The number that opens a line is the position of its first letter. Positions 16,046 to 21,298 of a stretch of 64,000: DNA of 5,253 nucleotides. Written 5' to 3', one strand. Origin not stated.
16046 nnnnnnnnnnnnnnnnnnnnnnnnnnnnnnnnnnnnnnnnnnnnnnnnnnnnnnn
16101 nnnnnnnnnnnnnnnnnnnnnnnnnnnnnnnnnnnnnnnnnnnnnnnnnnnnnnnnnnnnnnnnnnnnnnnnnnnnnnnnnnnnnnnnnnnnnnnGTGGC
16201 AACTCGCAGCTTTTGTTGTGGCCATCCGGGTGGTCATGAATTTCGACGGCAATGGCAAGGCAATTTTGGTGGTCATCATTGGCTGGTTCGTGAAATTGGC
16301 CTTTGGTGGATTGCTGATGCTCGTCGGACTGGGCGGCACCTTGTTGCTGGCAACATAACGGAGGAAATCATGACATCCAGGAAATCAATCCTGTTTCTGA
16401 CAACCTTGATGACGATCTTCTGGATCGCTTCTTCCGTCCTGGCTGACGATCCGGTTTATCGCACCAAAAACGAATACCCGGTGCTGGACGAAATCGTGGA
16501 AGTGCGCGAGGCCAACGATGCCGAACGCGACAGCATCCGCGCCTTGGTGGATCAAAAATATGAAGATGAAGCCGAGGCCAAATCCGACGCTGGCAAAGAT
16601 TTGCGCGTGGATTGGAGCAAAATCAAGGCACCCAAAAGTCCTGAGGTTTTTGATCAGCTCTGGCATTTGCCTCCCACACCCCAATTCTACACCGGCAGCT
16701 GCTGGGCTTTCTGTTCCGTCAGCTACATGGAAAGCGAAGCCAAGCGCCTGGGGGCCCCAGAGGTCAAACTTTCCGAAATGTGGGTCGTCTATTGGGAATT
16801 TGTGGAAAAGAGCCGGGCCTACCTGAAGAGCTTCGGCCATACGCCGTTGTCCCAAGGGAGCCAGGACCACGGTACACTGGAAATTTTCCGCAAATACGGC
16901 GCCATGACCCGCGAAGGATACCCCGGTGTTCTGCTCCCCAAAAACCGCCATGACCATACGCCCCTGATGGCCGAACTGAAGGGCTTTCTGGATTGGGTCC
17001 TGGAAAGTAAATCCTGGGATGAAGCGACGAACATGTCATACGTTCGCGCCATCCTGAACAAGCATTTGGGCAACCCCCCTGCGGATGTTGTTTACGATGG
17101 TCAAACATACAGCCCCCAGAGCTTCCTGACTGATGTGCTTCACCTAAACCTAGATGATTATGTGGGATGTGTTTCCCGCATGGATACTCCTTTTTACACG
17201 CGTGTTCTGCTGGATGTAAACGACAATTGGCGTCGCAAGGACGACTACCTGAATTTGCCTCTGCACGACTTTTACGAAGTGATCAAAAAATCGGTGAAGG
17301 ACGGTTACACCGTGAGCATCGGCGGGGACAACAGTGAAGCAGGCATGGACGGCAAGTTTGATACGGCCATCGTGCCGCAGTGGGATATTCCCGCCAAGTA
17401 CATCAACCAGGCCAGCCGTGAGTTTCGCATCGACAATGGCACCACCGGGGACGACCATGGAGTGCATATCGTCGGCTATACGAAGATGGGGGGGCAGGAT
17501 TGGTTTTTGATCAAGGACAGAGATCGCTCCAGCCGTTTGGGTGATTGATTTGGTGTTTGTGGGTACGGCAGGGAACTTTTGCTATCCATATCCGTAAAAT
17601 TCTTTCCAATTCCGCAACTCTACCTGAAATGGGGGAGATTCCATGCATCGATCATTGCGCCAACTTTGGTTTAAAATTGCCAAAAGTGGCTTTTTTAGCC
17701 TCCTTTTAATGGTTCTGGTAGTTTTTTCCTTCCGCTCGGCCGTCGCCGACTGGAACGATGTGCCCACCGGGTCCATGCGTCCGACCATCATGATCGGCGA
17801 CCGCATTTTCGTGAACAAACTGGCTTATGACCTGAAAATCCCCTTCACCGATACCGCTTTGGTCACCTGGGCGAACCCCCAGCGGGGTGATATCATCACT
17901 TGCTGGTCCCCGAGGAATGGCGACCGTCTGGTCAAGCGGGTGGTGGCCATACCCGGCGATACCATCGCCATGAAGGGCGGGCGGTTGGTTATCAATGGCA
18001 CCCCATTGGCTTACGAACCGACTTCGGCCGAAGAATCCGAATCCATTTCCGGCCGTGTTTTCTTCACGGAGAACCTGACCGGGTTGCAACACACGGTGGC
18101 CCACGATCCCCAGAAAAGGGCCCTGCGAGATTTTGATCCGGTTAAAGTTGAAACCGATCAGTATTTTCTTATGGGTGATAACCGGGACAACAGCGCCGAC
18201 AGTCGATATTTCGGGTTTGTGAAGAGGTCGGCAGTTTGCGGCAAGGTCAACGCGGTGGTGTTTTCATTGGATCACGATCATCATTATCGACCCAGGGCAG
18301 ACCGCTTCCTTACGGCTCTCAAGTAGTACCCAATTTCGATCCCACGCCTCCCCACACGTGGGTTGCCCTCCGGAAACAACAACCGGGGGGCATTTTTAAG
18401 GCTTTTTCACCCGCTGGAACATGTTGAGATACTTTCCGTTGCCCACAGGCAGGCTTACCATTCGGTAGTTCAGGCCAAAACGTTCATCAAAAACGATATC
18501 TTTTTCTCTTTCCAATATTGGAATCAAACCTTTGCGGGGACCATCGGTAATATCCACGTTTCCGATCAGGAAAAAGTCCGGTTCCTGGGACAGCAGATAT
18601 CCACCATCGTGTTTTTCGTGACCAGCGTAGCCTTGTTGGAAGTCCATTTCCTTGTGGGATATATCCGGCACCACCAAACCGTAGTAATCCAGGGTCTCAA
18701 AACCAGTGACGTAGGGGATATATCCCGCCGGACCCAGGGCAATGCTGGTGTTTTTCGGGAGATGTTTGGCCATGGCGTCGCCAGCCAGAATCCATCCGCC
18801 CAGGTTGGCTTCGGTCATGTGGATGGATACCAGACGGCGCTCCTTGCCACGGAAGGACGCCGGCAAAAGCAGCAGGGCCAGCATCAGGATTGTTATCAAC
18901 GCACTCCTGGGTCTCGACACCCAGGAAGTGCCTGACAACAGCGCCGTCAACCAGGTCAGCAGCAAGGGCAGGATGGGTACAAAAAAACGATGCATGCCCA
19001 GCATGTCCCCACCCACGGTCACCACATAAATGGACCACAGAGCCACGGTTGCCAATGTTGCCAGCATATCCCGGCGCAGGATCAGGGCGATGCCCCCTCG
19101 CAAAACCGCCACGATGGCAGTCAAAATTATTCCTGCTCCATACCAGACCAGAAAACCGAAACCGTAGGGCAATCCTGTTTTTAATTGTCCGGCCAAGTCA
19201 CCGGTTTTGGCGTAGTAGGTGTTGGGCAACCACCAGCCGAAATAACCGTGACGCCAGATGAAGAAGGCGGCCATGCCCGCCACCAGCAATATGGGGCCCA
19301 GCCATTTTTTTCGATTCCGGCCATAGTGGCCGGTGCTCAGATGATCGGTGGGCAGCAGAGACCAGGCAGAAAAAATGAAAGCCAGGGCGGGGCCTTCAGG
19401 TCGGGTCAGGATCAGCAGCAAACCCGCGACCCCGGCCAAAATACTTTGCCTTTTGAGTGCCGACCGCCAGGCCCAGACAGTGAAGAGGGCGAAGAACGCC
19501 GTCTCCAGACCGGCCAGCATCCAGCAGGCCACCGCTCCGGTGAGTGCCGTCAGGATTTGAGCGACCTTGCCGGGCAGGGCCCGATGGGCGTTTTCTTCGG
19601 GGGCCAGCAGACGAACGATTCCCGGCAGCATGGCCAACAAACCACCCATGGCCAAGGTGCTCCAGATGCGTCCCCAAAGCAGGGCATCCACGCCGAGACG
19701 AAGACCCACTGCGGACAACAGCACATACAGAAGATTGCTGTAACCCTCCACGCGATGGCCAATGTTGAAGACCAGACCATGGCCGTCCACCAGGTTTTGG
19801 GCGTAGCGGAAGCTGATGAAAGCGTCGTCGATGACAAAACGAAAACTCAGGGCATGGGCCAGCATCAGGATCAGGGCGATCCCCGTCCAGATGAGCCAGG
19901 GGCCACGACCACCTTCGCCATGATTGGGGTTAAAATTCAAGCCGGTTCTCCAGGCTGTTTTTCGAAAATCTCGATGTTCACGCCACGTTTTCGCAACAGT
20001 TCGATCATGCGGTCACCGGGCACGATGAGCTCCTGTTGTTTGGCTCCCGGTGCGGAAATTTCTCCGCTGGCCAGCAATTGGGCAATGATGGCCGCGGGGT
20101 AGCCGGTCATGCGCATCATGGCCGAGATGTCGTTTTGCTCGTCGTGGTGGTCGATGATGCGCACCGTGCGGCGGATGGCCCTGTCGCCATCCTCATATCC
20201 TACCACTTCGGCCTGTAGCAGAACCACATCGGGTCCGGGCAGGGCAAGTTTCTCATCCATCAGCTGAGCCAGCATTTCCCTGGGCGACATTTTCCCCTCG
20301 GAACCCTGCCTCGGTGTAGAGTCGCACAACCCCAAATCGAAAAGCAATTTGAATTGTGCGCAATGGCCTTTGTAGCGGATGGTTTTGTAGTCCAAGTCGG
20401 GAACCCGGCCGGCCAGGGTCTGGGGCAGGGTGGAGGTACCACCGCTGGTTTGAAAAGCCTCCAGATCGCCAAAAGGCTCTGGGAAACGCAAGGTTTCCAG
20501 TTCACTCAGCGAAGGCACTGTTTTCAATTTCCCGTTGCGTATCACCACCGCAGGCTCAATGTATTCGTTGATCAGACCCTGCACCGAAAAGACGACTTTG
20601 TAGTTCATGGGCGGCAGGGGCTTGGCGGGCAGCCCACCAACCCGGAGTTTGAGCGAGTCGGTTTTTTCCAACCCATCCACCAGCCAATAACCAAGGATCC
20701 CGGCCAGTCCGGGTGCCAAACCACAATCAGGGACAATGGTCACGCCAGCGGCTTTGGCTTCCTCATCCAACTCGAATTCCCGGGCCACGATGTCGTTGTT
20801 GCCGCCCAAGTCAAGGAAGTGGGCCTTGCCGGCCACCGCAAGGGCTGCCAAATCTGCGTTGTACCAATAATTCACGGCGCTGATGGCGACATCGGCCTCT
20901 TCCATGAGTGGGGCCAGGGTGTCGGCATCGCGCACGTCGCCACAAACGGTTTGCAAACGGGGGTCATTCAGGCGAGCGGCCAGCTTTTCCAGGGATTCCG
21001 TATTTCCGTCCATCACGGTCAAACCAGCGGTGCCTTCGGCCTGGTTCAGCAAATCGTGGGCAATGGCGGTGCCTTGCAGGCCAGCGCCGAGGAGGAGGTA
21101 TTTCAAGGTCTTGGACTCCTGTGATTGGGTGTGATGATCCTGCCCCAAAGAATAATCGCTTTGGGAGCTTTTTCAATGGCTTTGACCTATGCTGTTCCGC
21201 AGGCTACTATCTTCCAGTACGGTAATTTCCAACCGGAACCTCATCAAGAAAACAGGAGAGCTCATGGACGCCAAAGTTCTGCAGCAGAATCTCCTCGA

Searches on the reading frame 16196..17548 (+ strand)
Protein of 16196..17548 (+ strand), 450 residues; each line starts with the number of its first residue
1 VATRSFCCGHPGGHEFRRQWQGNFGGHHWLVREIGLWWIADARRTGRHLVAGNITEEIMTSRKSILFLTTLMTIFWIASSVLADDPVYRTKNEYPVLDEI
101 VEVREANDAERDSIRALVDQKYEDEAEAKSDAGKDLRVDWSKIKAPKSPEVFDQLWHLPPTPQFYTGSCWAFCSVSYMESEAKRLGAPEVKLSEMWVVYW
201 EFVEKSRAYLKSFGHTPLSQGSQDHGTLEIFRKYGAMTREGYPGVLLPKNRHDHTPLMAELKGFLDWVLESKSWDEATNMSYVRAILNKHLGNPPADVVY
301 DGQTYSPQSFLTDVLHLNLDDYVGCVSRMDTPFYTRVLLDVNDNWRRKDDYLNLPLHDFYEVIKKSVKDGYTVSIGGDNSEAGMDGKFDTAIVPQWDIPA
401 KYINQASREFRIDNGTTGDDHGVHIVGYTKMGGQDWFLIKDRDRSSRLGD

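Call 26: search_protein_families(library=ncbifam, proteins=[window:16196-17548:+], max_evalue=0.00001)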
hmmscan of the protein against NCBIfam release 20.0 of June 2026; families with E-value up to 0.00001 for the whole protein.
window:16196-17548:+ (450 aa): 0 families

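Call 30: search_protein_families(library=pfam, proteins=[window:16196-17548:+], max_evalue=0.00001)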
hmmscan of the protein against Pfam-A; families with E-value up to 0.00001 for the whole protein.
window:16196-17548:+ (450 aa): 1 family
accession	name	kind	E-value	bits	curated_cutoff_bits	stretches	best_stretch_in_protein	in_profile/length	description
PF03051.21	Peptidase_C1_2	-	1.2e-09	38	22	1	159-382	57-321/438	Peptidase C1-like family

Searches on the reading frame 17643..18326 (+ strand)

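Call 26: search_protein_families(library=ncbifam, proteins=[window:17643-18326:+], max_evalue=0.00001)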
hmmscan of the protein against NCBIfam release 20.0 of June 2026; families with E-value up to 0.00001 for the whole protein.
window:17643-18326:+ (227 aa): 6 families
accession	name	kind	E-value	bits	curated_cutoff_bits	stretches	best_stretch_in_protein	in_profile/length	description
TIGR02227.1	sigpep_I_bact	equivalog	4.3e-45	153.5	47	1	19-209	4-161/162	signal peptidase I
NF008114.0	PRK10861.1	equivalog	1.3e-34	120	277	2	15-110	65-158/324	signal peptidase I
TIGR02771.1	TraF_Ti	equivalog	4.5e-15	55.6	100.25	1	139-205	103-168/171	conjugative transfer signal peptidase TraF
TIGR02754.1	sod_Ni_protease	equivalog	1.7e-11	44.4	63.25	0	168-203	54-89/90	nickel-type superoxide dismutase maturation protease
NF010459.0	PRK13884.1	subfamily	1.7e-11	44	156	1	139-205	107-175/178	conjugal transfer peptidase TraF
NF010412.0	PRK13838.1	subfamily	1e-06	28.3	186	0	135-205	103-172/177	conjugal transfer pilin processing protease TraF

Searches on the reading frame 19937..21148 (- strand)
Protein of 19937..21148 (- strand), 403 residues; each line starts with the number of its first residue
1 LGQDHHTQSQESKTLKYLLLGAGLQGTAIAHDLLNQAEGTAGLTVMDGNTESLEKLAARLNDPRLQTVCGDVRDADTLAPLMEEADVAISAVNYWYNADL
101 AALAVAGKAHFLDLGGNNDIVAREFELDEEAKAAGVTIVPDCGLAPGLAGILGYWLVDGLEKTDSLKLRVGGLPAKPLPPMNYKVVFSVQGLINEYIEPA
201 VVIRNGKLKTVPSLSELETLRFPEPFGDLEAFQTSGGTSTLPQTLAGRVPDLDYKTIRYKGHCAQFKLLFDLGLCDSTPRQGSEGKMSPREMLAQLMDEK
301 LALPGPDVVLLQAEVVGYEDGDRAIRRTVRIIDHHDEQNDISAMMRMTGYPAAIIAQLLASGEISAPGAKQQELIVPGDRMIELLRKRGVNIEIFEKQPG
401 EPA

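Call 27: search_protein_families(library=pfam, proteins=[window:19937-21148:-], max_evalue=0.00001)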
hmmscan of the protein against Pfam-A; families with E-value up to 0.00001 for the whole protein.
window:19937-21148:- (403 aa): 2 families
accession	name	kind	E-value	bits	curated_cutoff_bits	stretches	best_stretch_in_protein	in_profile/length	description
PF16653.10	Sacchrp_dh_C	-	1.3e-37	130.8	31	1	143-390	1-265/265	Saccharopine dehydrogenase C-terminal domain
PF03435.24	Sacchrp_dh_NADP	-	5e-17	62.9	25.1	1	18-139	2-129/129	Saccharopine dehydrogenase NADP binding domain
